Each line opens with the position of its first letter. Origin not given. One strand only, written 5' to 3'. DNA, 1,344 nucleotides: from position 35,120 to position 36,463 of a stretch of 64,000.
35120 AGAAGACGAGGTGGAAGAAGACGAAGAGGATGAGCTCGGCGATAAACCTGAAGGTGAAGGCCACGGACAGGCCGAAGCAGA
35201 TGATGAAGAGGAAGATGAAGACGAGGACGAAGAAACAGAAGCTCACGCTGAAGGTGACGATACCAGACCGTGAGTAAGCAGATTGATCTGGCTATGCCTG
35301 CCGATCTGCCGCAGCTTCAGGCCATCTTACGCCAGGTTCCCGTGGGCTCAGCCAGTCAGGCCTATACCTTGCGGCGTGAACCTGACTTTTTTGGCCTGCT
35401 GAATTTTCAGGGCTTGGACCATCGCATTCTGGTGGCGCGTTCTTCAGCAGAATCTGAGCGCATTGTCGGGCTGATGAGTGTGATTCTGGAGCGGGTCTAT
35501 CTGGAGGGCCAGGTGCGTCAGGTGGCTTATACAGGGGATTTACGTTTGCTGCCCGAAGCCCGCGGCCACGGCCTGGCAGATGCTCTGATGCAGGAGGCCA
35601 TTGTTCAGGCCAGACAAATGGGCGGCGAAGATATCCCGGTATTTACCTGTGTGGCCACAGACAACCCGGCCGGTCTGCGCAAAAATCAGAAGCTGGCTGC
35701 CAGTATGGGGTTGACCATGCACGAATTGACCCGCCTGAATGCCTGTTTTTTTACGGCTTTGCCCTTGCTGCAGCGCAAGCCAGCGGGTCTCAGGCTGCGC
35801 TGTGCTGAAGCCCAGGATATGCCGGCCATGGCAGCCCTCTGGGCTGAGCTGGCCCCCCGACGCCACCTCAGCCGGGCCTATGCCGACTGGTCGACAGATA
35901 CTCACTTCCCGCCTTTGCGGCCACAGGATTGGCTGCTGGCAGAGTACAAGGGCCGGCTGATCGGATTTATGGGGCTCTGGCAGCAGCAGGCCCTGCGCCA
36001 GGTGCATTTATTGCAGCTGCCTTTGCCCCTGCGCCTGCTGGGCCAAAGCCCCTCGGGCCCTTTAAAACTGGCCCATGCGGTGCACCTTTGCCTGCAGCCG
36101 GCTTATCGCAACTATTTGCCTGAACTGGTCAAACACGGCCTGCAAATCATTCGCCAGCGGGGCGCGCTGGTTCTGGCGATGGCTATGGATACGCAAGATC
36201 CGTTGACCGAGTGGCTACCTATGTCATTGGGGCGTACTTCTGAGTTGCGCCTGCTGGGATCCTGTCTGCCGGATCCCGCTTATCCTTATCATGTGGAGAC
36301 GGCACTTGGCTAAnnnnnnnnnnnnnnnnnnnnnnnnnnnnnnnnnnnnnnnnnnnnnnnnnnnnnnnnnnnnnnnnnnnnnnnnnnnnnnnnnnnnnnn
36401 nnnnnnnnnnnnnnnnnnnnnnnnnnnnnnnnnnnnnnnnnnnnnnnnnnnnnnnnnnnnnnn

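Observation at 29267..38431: Nine-gene overlapping-codon operon ending with an acidic protein, tandem GNAT, Coq4 homologue and alpha/beta-hydrolase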

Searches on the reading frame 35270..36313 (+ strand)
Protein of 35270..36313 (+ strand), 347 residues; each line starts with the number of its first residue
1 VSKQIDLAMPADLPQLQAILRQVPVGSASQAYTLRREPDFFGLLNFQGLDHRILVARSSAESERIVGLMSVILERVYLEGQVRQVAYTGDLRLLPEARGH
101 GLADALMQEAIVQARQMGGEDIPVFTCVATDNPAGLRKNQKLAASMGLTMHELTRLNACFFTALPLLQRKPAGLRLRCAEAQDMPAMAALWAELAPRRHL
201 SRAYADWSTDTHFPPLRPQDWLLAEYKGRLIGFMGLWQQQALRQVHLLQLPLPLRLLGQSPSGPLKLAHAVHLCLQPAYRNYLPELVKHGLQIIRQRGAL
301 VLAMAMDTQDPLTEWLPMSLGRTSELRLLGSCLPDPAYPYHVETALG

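Call 4: search_protein_families(library=pfam, proteins=[window:35270-36313:+], max_evalue=0.1)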
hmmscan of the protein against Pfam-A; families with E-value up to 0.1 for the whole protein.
window:35270-36313:+ (347 aa): 5 families
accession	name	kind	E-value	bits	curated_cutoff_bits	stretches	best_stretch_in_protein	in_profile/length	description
PF00583.31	Acetyltransf_1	-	7.6e-11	42.7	20.7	1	50-134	32-106/116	Acetyltransferase (GNAT) family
PF13527.13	Acetyltransf_9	-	1.2e-06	29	25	1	50-118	40-105/127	Acetyltransferase (GNAT) domain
PF13508.13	Acetyltransf_7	-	4.5e-06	27.4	27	1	51-118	3-58/84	Acetyltransferase (GNAT) domain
PF14542.12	Acetyltransf_CG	-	0.061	13.9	30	0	95-118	34-57/80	GCN5-related N-acetyl-transferase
PF13673.13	Acetyltransf_10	-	0.064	13.7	23.6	0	87-125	53-90/128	Acetyltransferase (GNAT) domain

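Call 5: search_protein_families(library=ncbifam, proteins=[window:35270-36313:+], max_evalue=0.1)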
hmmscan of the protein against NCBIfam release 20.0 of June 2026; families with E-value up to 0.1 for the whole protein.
window:35270-36313:+ (347 aa): 5 families
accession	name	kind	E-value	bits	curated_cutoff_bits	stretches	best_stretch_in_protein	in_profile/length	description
NF033374.6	AAC_6p_Id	exception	0.0022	18.1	320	1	61-143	51-132/149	aminoglycoside N-acetyltransferase AAC(6')-Id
NF043067.1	AAC_6p_group_E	equivalog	0.0025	17.7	140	1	61-121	45-106/140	aminoglycoside 6'-N-acetyltransferase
NF007530.0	PRK10146.1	equivalog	0.026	14.8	142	0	63-126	56-117/144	aminoalkylphosphonate N-acetyltransferase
TIGR02406.1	ectoine_EctA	equivalog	0.034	14.1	120.6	1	81-156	62-135/157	diaminobutyrate acetyltransferase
TIGR01575.1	rimI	equivalog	0.067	13.4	86.4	0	93-118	63-88/132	ribosomal protein S18-alanine N-acetyltransferase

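Call 25: search_solved_structures(query=window:35270-36313:+, max_evalue=1)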
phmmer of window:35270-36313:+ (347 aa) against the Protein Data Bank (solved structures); distinct sequences matched with E-value up to 1: 4.
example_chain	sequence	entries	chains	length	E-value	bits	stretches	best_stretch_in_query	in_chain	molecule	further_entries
1vkc_A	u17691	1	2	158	0.012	18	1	30-135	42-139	putative acetyl transferase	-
4e8o_A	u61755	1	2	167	0.2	14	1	58-122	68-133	Aac(6')-Ih protein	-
1yr0_A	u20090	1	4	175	0.4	13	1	95-143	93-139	phosphinothricin acetyltransferase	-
2ozh_A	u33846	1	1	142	0.47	12.8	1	84-113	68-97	Hypothetical protein XCC2953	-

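Call 38: find_homologous_proteins(query=window:35270-36313:+)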
Query window:35270-36313:+ (347 aa): 21 proteins with E <= 0.001 among 6674 candidates.
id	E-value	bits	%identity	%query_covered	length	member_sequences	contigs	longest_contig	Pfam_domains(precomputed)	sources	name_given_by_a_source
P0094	5.8e-228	774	100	100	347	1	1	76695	PF13508.14,PF13527.14,PF00583.32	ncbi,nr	ncbi:MAG: GNAT family N-acetyltransferase [Candidatus Sericytochromatia bacterium]|nr:GNAT family N-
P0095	6.7e-199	678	88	100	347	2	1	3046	PF13508.14,PF13527.14,PF00583.32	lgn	-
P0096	3.7e-179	613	79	100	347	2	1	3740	PF13508.14,PF13527.14,PF00583.32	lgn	-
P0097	2.4e-147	509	66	99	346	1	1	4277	PF13508.14,PF00583.32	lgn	-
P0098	2.9e-110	387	54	99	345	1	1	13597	PF00583.32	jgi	-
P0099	1.1e-74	270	44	99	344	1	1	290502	PF13508.14,PF00583.32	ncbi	ncbi:MAG: GNAT family N-acetyltransferase [Candidatus Sericytochromatia bacterium]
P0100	2.7e-74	268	44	97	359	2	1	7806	PF13508.14,PF13527.14,PF00583.32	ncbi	ncbi:MAG TPA: GNAT family N-acetyltransferase [Candidatus Obscuribacterales bacterium]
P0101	8.9e-69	250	41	99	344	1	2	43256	PF13508.14,PF13527.14,PF00583.32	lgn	-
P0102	1.5e-56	210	39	96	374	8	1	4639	PF13508.14,PF13527.14,PF00583.32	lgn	-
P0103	5.3e-54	202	39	98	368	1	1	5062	PF13302.14,PF13527.14,PF00583.32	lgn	-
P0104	8.4e-51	191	38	96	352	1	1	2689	PF13527.14,PF00583.32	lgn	-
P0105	2.3e-49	186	38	96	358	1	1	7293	PF13527.14,PF00583.32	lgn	-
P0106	7.6e-49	185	38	96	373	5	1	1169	PF13508.14,PF13527.14,PF00583.32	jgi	jgi:ribosomal protein S18 acetylase RimI-like enzyme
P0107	5.3e-48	182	38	96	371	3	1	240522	PF13508.14,PF13527.14,PF00583.32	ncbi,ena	-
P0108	5.9e-47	179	35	96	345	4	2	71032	PF13508.14,PF13527.14,PF00583.32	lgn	-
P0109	6.5e-47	178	38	96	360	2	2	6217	PF13527.14,PF00583.32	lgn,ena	-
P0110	2.2e-46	177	36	96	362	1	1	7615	PF13527.14,PF00583.32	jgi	jgi:GNAT superfamily N-acetyltransferase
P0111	7.4e-44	168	36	96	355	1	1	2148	PF00583.32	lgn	-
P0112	9.9e-44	168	37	96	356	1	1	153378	PF13527.14,PF00583.32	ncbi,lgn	-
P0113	1.3e-42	164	36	99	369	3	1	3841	PF00583.32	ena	-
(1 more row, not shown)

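Call 53: predict_structure(alignment_id=A2)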
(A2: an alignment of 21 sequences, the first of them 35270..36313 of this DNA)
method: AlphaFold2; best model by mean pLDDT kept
length: 347 residues; sequences in the alignment: 21
mean_pLDDT: 90.6   pTM: 0.88
mean pLDDT of the five models: 90.6, 90.2, 88.9, 88.1, 84.9
residues with pLDDT >= 90: 243; 70-90: 92; 50-70: 11; < 50: 1
segments of 3 or more residues with pLDDT < 50: none
pLDDT, mean of each block of 10 residues (from residue 1): 84 94 73 89 88 92 91 95 94 89 91 95 90 72 77 93 89 96 96 96 89 90 98 96 91 92 94 96 97 96 95 92 89 92 77
secondary structure, 60 per line:
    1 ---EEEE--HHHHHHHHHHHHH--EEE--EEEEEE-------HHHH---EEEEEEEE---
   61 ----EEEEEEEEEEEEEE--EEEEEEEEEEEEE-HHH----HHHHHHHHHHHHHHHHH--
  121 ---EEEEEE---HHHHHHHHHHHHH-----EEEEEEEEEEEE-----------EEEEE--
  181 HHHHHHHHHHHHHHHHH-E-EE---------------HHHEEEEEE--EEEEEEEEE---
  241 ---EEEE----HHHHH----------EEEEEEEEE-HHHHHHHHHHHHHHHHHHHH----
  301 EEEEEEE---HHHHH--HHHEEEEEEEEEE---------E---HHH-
elements in order: E4-7 H10-22 E25-27 E30-35 H43-46 E50-57 E65-78 E81-93 H102-118 E124-129 H133-145 E151-162 E174-178 H181-197 E221-226 E229-237 E244-247 H252-256 E267-275 H277-296 E301-307 H311-315 E321-330

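Call 56: search_protein_families(library=padloc, proteins=[window:35270-36313:+], max_evalue=0.01)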
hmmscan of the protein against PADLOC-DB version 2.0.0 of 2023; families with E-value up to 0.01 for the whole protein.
window:35270-36313:+ (347 aa): 0 families

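Call 57: fold_search(model_id=the predicted structure, library=pdb)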
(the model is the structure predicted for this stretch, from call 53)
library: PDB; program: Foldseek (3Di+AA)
matches with E <= 10: 1323; with E <= 0.001: 636
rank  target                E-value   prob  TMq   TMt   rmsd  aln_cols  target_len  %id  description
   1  7q3a_A                7.2e-15  1.00  0.60  0.61   5.4       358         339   15  Crystal structure of MAB_4324 a tandem repeat GNAT from Mycobacterium abscessus (released 2022-05-04)
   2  7q3a_B                1.3e-14  1.00  0.59  0.60   5.6       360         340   16  Crystal structure of MAB_4324 a tandem repeat GNAT from Mycobacterium abscessus (released 2022-05-04)
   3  2i00_B                1.6e-14  1.00  0.50  0.45   6.9       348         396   12  Crystal structure of acetyltransferase (GNAT family) from Enterococcus faecalis (released 2006-09-19)
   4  5kf1_A                5.2e-14  1.00  0.62  0.67   6.5       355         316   12  X-ray structure of a glucosamine N-Acetyltransferase from Clostridium acetobutylicum, apo form, pH 5 (released 2016-07-06)
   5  2i00_C                1.0e-13  1.00  0.50  0.45   7.4       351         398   12  Crystal structure of acetyltransferase (GNAT family) from Enterococcus faecalis (released 2006-09-19)
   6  5kgh_B                1.1e-13  1.00  0.62  0.68   6.0       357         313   13  X-ray structure of a glucosamine N-Acetyltransferase from Clostridium acetobutylicum, mutant Y297F (released 2016-07-06)
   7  5kf2                  1.4e-13  1.00  0.61  0.66   6.6       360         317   12  X-ray structure of a glucosamine N-Acetyltransferase from Clostridium acetobutylicum, apo form, pH 8 (released 2016-07-06)
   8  6sk8_A                1.4e-13  1.00  0.65  0.58   5.2       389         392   14  DeltaC3 C-terminal truncation of HsNMT1 in complex with MyrCoA and GDCFSKPR substrates (released 2020-03-18)
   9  2i00_A                1.5e-13  1.00  0.48  0.43   7.6       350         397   13  Crystal structure of acetyltransferase (GNAT family) from Enterococcus faecalis (released 2006-09-19)
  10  5kgh_A                1.6e-13  1.00  0.62  0.67   6.1       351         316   13  X-ray structure of a glucosamine N-Acetyltransferase from Clostridium acetobutylicum, mutant Y297F (released 2016-07-06)
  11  5kga_A                2.5e-13  1.00  0.61  0.66   6.7       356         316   12  X-ray structure of a glucosamine N-Acetyltransferase from Clostridium acetobutylicum, mutant D287N, in complex with N- (released 2016-07-06)
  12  5uut_B                2.7e-13  1.00  0.66  0.61   4.7       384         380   15  N-myristoyltransferase 1 (NMT) bound to myristoyl-CoA (released 2018-01-17)
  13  6wqc                  3.2e-13  1.00  0.51  0.59   7.4       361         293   15  Crystal structure of VipF from Legionella hackeliae in complex with CoA (released 2021-11-10)
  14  5o9s_B                3.4e-13  1.00  0.65  0.60   4.7       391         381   14  HsNMT1 in complex with CoA and Myristoylated-GKSNSKLK octapeptide (released 2018-06-27)
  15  1ozp                  3.8e-13  1.00  0.56  0.65   5.6       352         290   16  Crystal Structure of Rv0819 from Mycobacterium tuberculosis MshD-Mycothiol Synthase Acetyl-Coenzyme A Complex. (released 2003-09-09)
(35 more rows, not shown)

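Call 65: find_encoding_contigs(protein=P0099, flank=10000, max_places=1)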
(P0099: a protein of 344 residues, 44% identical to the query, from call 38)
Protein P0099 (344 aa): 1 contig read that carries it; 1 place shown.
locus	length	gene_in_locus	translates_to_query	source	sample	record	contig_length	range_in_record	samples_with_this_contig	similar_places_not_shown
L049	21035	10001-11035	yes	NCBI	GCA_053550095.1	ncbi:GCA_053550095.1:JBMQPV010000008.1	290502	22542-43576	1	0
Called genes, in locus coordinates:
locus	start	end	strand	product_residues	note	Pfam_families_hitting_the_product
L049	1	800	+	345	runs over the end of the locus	PF02608:Bmp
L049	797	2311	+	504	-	PF00005:ABC_tran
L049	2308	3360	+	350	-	PF02653:BPD_transp_2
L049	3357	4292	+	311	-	PF02653:BPD_transp_2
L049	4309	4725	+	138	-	-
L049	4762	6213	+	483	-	PF00324:AA_permease, PF13520:AA_permease_2, PF13906:AA_permease_C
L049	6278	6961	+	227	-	PF00072:Response_reg, PF00486:Trans_reg_C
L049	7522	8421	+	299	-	PF00672:HAMP, PF00512:HisKA, PF02518:HATPase_c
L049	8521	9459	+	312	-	-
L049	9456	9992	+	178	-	-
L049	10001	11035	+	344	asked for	PF00583:Acetyltransf_1, PF13508:Acetyltransf_7 (weak)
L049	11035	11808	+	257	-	PF05019:Coq4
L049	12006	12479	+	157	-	-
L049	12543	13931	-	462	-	PF02881:SRP54_N, PF00448:SRP54, PF02978:SRP_SPB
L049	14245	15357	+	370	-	-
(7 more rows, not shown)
